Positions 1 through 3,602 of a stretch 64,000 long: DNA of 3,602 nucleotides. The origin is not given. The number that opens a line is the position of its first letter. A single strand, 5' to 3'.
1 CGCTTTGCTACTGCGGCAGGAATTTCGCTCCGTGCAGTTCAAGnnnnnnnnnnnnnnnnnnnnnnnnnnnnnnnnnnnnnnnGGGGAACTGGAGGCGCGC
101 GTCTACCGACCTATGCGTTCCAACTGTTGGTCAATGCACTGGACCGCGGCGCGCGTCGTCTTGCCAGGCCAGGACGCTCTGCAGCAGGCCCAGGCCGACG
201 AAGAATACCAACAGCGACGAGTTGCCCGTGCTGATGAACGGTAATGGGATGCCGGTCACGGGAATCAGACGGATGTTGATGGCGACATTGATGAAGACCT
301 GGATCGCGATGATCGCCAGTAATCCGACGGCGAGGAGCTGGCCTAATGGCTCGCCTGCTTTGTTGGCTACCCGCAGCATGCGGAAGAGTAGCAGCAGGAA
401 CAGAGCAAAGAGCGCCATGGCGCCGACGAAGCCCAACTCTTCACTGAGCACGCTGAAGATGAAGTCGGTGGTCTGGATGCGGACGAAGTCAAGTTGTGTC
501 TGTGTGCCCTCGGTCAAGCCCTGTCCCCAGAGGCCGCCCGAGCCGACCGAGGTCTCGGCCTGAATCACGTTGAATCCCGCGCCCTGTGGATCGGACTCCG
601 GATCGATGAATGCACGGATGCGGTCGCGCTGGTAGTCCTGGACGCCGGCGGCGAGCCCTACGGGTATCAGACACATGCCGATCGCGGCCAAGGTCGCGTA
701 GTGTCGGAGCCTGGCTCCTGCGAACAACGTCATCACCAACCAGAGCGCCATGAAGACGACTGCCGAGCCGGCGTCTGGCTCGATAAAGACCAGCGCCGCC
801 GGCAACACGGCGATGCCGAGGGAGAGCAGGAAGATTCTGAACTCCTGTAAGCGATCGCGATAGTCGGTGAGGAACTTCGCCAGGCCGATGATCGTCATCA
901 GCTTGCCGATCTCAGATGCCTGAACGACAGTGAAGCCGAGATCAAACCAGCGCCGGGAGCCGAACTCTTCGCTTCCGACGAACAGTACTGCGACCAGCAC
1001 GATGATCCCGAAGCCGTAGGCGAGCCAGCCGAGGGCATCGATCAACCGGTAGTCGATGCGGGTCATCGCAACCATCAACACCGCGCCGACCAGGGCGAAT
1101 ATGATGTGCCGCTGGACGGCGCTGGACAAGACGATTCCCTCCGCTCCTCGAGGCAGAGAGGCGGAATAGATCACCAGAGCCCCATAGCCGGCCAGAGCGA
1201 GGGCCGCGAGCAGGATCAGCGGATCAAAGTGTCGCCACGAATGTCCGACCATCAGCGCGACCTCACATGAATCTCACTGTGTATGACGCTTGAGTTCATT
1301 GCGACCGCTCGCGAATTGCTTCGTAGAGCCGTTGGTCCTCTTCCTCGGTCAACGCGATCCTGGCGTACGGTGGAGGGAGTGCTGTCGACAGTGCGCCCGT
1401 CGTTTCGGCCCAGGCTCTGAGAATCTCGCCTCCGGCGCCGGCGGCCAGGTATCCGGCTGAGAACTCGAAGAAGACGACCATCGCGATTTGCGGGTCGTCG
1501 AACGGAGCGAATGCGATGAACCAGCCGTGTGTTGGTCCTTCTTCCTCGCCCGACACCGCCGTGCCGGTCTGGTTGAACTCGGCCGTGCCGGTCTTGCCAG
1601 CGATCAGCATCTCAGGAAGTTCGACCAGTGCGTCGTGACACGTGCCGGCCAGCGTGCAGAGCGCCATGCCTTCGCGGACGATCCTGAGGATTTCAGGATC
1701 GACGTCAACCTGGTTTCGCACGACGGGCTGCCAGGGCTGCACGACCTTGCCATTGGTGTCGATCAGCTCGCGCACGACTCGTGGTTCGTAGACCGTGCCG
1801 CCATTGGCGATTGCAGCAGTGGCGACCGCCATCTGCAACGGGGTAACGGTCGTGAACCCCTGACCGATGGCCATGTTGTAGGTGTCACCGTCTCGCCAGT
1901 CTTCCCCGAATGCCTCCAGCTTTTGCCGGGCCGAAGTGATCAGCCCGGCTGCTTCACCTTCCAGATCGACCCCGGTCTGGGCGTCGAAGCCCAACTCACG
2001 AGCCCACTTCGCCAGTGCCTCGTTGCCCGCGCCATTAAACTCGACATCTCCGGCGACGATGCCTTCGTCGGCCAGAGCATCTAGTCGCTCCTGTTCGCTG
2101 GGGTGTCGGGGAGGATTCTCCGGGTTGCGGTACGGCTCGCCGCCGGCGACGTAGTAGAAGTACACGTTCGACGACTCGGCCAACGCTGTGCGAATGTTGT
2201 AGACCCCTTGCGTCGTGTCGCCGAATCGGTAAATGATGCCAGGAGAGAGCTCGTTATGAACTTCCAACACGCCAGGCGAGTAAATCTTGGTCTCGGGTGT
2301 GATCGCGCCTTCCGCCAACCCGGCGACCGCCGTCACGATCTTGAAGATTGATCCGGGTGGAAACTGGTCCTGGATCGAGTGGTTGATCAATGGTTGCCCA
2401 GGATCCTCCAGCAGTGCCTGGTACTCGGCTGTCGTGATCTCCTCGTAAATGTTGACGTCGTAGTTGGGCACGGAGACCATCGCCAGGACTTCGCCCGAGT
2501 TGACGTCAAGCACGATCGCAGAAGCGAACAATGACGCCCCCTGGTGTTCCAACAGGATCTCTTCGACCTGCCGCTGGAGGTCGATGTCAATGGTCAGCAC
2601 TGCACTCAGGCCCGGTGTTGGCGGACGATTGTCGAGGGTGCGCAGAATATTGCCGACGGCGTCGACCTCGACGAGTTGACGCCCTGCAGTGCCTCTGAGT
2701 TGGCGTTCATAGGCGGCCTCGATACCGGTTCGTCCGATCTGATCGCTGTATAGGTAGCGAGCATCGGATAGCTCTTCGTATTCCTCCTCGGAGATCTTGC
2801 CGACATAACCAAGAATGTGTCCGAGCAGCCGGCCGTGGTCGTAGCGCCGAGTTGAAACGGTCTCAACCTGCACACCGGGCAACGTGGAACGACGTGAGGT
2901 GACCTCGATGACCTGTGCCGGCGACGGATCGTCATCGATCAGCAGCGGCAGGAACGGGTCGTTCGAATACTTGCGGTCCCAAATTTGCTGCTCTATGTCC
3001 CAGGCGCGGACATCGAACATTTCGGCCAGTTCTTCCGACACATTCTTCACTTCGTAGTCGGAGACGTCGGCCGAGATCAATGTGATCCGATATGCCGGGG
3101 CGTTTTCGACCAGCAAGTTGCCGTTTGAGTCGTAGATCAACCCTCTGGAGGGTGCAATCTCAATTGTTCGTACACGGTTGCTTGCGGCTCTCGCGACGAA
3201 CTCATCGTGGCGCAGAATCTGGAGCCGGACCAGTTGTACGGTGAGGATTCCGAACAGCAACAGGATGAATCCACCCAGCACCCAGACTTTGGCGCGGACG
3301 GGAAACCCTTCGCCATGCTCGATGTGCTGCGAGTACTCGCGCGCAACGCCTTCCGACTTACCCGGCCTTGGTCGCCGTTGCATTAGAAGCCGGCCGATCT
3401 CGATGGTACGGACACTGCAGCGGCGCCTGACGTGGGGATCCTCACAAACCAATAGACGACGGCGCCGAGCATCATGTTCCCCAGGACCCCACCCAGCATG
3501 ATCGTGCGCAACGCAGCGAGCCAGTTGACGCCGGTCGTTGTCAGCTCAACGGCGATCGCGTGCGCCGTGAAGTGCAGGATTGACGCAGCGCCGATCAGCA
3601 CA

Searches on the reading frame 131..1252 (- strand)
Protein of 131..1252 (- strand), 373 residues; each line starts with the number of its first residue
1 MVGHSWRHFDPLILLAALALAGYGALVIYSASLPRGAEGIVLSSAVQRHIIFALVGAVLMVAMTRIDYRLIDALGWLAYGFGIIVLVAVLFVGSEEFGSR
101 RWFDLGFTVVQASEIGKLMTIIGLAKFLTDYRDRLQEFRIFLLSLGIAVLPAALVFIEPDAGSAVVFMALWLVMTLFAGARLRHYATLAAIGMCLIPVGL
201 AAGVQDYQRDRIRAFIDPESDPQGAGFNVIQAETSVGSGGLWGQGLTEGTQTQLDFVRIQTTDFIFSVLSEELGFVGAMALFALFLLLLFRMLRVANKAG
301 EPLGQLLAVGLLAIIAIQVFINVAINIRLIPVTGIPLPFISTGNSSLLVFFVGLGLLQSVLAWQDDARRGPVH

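Call 84: search_protein_families(library=pfam, proteins=[window:131-1252:-], max_evalue=0.00001)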
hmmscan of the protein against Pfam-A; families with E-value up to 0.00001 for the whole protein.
window:131-1252:- (373 aa): 1 family
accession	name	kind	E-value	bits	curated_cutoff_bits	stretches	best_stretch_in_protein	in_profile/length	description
PF01098.24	FTSW_RODA_SPOVE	-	1.9e-89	300.6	26.4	1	14-361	5-351/356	Cell cycle protein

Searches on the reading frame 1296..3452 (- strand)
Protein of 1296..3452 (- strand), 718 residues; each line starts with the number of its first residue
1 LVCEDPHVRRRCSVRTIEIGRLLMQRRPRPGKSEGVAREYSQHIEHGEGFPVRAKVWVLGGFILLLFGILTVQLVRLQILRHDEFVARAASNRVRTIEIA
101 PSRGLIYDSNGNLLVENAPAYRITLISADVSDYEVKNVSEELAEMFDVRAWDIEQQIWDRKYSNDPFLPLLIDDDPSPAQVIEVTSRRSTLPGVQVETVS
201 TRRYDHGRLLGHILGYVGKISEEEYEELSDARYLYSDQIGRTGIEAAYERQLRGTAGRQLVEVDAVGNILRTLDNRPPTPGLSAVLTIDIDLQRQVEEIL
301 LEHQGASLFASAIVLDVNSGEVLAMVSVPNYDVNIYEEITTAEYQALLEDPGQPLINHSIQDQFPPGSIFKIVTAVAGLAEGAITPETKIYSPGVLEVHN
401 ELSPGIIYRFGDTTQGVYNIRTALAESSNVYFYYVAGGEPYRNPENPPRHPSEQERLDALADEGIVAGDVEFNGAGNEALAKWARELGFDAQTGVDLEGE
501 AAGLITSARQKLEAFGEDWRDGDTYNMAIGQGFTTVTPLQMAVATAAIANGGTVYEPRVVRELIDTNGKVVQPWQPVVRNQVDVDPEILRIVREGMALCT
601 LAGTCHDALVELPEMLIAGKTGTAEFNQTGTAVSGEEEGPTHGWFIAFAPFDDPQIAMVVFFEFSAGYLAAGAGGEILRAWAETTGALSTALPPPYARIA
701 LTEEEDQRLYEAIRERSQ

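Call 84: search_protein_families(library=pfam, proteins=[window:1296-3452:-], max_evalue=0.00001)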
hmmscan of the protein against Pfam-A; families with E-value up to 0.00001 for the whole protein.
window:1296-3452:- (718 aa): 2 families
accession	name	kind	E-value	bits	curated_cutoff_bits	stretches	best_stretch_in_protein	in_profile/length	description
PF00905.27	Transpeptidase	-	2.8e-57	194.7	22.1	1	311-666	2-282/299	Penicillin binding protein transpeptidase domain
PF03717.20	PBP_dimer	-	1.3e-43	150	24.4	1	99-273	2-179/180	Penicillin-binding Protein dimerisation domain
